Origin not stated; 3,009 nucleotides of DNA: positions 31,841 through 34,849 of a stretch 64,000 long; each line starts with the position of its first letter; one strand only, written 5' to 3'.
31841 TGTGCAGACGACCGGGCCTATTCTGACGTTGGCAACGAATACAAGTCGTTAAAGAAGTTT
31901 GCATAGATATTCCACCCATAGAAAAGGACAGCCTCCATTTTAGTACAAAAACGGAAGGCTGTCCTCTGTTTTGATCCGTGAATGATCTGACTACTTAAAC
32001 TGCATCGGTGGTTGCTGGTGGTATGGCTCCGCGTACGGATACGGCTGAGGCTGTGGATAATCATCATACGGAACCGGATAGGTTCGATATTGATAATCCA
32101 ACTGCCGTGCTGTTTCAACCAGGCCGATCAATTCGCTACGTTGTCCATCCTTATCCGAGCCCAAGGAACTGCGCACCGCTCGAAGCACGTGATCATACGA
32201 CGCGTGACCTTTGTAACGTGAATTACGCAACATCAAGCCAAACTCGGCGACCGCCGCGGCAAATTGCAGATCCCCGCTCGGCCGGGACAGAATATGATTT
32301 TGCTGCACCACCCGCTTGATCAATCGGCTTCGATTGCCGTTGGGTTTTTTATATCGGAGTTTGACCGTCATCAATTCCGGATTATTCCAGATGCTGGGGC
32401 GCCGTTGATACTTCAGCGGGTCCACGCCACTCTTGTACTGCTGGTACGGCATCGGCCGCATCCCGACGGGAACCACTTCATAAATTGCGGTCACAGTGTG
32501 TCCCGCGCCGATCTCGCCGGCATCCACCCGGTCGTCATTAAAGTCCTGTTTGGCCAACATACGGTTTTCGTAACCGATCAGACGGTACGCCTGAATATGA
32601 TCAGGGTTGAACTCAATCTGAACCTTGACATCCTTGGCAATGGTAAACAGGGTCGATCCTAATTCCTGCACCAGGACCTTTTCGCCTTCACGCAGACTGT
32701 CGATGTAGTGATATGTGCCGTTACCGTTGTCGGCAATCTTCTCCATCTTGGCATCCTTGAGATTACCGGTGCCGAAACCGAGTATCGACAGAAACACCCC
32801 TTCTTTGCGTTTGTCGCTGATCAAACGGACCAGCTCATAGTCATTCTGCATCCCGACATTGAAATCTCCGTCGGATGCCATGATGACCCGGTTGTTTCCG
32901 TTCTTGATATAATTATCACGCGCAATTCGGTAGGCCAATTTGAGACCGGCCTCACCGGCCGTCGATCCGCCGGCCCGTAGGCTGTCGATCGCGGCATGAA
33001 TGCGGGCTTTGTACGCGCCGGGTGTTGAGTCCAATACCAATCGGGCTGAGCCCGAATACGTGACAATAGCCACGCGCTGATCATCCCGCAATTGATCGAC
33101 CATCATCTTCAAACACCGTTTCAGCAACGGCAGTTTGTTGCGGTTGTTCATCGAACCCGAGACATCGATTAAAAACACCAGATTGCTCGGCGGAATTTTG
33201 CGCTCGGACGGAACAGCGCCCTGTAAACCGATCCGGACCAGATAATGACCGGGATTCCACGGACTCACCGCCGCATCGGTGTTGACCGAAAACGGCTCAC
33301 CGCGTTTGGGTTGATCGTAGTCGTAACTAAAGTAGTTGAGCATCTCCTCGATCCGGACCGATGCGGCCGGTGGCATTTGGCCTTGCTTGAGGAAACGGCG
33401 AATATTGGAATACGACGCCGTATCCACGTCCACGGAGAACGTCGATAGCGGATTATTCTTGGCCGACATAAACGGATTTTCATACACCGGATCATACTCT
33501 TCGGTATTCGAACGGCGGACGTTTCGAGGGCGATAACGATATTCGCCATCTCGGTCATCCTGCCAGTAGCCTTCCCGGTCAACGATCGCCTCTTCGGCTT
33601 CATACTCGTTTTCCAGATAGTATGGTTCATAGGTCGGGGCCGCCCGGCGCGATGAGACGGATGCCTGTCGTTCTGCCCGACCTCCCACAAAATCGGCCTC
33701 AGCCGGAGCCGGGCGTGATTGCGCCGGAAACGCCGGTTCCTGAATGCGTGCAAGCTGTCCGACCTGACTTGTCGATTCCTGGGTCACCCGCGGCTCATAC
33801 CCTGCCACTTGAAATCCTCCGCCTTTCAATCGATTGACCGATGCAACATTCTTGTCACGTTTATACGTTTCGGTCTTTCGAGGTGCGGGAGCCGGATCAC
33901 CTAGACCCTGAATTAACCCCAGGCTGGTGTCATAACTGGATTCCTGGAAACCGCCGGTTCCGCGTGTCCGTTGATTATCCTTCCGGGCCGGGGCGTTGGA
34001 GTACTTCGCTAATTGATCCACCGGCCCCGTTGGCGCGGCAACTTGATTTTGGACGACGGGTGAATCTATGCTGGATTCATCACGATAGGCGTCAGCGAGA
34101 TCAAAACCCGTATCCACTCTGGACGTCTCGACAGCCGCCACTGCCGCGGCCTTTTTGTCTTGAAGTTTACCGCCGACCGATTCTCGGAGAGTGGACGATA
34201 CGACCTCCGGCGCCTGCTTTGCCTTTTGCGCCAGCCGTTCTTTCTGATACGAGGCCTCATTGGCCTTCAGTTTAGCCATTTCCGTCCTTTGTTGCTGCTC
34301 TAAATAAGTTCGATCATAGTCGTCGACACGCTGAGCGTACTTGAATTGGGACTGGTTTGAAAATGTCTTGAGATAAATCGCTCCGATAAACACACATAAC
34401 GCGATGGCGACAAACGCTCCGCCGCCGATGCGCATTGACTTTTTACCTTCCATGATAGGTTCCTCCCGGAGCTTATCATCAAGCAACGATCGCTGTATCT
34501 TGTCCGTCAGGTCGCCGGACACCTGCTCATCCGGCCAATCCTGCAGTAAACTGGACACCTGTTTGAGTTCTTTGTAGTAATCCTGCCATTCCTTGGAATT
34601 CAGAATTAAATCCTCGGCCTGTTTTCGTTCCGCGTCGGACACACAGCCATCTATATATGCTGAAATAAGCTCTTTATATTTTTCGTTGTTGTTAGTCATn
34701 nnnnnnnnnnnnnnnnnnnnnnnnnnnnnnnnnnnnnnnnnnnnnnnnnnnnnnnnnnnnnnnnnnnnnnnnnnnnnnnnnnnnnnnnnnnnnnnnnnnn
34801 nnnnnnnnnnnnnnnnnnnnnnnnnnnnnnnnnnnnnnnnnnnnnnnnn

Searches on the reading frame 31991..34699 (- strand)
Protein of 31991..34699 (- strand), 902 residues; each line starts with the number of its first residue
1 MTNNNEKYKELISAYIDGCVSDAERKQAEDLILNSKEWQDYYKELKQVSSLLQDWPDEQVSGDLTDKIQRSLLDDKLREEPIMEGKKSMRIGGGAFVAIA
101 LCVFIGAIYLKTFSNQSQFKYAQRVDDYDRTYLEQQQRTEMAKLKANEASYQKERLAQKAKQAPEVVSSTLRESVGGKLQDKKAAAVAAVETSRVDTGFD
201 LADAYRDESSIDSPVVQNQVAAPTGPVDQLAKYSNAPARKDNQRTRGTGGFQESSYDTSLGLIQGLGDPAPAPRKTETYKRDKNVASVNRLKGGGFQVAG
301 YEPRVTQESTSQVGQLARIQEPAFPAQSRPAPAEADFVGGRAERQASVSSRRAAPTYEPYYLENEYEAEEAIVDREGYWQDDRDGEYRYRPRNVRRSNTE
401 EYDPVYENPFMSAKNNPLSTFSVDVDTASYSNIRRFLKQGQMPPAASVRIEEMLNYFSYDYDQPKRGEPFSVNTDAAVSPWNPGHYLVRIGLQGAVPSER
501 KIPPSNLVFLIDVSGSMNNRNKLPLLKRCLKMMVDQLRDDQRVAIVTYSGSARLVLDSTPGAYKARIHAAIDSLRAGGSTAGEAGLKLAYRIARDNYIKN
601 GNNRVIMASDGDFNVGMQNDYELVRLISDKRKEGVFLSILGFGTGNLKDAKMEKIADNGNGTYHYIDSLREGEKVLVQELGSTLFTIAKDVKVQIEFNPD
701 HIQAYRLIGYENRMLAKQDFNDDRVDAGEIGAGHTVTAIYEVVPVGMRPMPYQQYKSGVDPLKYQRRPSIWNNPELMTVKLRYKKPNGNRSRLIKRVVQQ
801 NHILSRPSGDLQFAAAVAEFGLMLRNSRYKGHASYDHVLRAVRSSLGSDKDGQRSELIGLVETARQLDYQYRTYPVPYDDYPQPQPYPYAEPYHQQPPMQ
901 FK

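Call 61: search_protein_families(library=pfam, proteins=[window:31991-34699:-], max_evalue=0.00001)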
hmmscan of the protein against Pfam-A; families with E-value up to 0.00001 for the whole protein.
window:31991-34699:- (902 aa): 5 families
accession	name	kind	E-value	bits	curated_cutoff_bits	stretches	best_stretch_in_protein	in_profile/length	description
PF12034.13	YfbK_C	-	3.2e-69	233.2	25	1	682-867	1-184/184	Uncharacterized protein YfbK, C-terminal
PF12450.13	vWF_A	-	2e-40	137.1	25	1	397-489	2-94/94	von Willebrand factor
PF00092.34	VWA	-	2.4e-17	64.2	23.8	1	506-668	1-164/174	von Willebrand factor type A domain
PF13519.12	VWA_2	-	5.7e-15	56.3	27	1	507-611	1-106/107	von Willebrand factor type A domain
PF13768.12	VWA_3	-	2.9e-08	34.3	27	1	506-664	2-154/155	von Willebrand factor type A domain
